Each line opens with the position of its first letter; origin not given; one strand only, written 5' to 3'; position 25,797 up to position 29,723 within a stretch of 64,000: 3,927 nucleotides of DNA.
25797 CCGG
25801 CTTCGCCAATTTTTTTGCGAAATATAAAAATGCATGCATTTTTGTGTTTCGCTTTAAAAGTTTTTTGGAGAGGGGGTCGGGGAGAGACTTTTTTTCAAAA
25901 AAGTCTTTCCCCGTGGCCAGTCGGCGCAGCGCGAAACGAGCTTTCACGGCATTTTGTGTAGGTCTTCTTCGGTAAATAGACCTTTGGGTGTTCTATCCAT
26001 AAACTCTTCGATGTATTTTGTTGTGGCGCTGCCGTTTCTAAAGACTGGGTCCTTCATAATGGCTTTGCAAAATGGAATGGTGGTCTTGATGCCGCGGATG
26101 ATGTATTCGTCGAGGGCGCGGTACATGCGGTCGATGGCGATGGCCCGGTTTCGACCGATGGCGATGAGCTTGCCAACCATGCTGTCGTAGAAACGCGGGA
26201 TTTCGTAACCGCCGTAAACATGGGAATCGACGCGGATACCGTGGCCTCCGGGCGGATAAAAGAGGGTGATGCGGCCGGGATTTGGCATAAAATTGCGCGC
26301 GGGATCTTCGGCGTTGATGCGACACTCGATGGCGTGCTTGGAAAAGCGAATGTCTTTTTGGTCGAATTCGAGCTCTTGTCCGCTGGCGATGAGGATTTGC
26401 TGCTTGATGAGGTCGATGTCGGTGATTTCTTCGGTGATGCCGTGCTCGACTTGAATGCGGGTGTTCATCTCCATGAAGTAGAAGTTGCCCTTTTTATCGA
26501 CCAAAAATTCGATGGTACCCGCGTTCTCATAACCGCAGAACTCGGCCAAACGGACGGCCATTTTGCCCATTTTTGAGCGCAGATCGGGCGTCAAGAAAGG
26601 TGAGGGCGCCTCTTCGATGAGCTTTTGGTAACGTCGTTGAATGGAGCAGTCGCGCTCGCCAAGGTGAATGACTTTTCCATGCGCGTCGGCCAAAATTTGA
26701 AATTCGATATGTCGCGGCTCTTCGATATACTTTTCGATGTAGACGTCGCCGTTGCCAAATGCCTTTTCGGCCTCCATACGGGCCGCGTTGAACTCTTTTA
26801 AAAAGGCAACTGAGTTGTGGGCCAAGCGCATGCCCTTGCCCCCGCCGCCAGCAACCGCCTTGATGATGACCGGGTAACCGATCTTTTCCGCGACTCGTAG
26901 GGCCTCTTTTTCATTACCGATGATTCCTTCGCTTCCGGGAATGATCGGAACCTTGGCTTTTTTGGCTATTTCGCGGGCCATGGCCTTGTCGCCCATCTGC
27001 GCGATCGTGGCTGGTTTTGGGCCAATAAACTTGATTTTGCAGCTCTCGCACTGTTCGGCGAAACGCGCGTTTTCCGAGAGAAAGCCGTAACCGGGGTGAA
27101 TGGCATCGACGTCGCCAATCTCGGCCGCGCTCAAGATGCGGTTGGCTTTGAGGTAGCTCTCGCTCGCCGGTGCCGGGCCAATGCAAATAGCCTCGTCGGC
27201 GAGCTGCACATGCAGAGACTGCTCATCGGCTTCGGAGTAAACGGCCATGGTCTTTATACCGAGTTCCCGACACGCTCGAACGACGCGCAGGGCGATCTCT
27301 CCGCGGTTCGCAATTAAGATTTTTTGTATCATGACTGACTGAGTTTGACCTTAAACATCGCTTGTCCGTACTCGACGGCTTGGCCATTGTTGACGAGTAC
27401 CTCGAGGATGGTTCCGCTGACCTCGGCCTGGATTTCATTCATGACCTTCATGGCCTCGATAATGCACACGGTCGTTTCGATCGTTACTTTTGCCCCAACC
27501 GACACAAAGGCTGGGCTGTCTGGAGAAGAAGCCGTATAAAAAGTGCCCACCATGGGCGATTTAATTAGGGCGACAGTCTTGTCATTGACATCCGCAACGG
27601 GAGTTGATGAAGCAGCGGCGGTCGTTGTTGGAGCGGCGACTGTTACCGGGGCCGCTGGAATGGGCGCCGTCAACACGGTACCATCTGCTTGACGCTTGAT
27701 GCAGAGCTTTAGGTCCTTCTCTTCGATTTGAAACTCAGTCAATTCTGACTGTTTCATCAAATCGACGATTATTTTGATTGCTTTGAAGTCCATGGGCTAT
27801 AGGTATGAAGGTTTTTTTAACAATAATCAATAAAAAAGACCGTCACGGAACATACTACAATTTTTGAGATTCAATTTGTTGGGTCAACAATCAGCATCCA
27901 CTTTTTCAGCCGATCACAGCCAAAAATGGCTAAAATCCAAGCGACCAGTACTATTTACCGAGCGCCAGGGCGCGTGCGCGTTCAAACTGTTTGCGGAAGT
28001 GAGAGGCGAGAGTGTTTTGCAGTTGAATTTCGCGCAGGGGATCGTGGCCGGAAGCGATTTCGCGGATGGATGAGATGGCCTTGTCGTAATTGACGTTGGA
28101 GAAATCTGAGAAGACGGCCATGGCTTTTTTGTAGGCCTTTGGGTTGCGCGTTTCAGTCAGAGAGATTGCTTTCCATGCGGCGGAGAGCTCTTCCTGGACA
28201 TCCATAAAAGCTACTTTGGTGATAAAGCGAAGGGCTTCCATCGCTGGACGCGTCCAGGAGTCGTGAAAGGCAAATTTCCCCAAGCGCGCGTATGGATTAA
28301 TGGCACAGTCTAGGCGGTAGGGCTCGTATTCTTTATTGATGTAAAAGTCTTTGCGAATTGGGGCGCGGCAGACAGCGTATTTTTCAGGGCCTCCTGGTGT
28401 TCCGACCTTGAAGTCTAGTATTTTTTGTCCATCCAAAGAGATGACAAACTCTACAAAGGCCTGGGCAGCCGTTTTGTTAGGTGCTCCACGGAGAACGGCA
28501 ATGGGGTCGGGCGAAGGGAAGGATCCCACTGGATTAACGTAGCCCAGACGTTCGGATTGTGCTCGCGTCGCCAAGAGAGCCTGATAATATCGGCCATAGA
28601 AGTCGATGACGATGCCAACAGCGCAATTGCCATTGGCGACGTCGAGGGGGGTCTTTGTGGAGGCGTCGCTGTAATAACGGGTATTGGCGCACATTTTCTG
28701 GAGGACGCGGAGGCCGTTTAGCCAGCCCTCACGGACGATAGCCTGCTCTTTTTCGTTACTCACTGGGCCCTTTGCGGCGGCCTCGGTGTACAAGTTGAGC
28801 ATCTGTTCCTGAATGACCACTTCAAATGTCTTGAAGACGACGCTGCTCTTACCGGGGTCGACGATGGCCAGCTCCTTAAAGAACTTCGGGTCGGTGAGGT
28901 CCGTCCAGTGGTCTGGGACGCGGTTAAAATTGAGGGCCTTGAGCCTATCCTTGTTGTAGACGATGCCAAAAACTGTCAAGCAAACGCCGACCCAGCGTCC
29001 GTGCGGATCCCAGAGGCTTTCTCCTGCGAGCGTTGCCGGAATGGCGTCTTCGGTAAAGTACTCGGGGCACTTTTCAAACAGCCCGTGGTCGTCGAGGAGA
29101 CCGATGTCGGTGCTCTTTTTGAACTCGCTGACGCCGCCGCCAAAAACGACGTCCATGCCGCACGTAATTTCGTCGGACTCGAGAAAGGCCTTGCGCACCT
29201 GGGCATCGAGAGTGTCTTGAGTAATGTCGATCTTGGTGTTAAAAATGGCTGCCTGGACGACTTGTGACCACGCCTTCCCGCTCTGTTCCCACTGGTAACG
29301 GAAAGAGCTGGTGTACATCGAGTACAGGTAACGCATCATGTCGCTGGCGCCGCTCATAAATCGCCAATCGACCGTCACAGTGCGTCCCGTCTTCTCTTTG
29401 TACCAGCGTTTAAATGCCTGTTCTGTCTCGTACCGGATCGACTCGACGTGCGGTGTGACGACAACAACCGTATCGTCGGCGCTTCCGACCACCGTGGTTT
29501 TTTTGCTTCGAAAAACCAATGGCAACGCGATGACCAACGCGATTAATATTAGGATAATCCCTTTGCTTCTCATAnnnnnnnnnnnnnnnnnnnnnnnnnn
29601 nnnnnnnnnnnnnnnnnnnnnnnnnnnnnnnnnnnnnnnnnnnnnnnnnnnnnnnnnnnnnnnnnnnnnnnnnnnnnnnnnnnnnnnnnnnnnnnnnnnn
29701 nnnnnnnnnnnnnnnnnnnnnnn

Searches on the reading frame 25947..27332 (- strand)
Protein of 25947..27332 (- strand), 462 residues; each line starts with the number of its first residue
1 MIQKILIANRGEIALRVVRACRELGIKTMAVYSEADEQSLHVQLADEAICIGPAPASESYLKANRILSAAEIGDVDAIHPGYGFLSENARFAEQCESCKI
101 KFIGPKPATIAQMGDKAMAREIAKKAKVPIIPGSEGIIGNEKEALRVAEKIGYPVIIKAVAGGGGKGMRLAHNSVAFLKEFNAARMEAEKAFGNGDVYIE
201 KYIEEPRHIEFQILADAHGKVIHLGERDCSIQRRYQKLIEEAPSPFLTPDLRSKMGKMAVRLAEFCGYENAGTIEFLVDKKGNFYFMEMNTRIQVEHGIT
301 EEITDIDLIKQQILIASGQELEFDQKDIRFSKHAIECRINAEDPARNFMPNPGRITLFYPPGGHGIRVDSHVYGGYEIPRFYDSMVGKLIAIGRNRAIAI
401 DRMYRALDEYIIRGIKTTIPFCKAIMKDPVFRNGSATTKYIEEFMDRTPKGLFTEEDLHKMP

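Call 47: search_protein_families(library=pfam, proteins=[window:25947-27332:-], max_evalue=0.0001)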
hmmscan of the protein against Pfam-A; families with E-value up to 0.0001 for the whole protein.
window:25947-27332:- (462 aa): 6 families
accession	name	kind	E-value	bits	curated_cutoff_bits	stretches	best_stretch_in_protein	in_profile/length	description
PF02786.22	CPSase_L_D2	-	6.4e-77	258.3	19.8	1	115-322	1-209/211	Carbamoyl-phosphate synthase L chain, ATP binding domain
PF00289.28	Biotin_carb_N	-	9.1e-46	155.3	25.5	1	1-110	1-110/110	Biotin carboxylase, N-terminal domain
PF02785.25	Biotin_carb_C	-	1.1e-40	138.5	32.4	1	336-443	1-108/108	Biotin carboxylase C-terminal domain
PF07478.18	Dala_Dala_lig_C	-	1.1e-09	38.5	24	1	142-291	26-174/204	D-ala D-ala ligase C-terminus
PF08443.16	RimK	-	3.2e-05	24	21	0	125-308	11-180/188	RimK-like ATP-grasp domain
PF02222.28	ATP-grasp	-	4.2e-05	23.7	27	1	138-292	16-162/179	ATP-grasp domain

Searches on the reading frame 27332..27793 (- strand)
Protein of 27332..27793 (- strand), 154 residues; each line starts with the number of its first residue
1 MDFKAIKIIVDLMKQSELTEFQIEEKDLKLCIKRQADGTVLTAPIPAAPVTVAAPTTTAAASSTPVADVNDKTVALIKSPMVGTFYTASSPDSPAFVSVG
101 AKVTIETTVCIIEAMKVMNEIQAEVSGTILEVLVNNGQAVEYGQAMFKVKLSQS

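Call 48: search_protein_families(library=pfam, proteins=[window:27332-27793:-], max_evalue=0.0001)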
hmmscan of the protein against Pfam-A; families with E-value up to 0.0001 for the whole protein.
window:27332-27793:- (154 aa): 1 family
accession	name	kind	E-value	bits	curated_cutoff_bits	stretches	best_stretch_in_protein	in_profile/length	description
PF00364.28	Biotin_lipoyl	-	5.8e-21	74.6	22.1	1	77-148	3-72/73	Biotin-requiring enzyme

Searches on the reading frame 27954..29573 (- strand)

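Call 47: search_protein_families(library=pfam, proteins=[window:27954-29573:-], max_evalue=0.0001)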
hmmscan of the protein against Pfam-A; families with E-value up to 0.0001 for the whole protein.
window:27954-29573:- (540 aa): 4 families
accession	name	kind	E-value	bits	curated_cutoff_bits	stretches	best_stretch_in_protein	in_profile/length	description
PF13343.11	SBP_bac_6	-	3.2e-14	53.5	24.6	1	141-389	5-214/245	Bacterial extracellular solute-binding protein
PF13416.11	SBP_bac_8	-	1.7e-11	44.9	27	1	155-385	48-251/279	Bacterial extracellular solute-binding protein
PF01547.30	SBP_bac_1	-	3.6e-10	40.8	26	1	97-384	5-307/307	Bacterial extracellular solute-binding protein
PF13531.11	SBP_bac_11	-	9.5e-09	35.8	25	1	182-386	62-221/227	Bacterial extracellular solute-binding protein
